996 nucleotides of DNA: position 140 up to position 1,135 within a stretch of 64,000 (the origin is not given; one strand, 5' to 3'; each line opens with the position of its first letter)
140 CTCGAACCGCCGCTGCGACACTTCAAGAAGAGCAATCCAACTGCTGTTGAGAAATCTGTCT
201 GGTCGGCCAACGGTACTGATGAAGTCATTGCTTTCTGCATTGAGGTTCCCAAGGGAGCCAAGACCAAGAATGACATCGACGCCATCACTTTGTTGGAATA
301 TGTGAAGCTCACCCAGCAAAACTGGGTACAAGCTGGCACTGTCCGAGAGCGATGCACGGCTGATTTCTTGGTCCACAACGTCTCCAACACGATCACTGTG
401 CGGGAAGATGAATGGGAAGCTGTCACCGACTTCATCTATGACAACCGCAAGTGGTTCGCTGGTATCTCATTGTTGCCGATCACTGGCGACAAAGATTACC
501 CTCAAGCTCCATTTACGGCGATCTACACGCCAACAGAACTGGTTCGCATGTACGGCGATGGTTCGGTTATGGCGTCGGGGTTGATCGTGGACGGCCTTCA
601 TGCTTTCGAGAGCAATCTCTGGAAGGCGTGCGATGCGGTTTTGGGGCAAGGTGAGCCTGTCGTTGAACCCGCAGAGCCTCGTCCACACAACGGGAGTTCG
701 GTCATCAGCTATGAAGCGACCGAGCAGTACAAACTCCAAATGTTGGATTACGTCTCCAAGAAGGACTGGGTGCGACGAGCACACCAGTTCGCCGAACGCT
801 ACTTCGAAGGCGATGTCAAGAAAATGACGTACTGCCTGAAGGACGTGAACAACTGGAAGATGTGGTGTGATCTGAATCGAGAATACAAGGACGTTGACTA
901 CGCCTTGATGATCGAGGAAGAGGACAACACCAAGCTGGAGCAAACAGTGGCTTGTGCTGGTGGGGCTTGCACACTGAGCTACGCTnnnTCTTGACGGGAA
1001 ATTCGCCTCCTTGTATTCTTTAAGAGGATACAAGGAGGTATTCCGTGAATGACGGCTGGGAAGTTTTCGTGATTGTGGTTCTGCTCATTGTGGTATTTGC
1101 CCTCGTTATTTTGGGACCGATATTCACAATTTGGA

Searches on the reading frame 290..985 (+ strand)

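Call 62: search_protein_families(library=phrogs, proteins=[window:290-985:+], max_evalue=0.001)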
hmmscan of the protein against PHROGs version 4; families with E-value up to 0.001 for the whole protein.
window:290-985:+ (232 aa): 1 family
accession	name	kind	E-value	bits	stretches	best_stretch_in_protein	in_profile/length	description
phrog_367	-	DNA, RNA and nucleotide metabolism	4.5e-09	36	1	1-78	601-663/701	ribonucleotide reductase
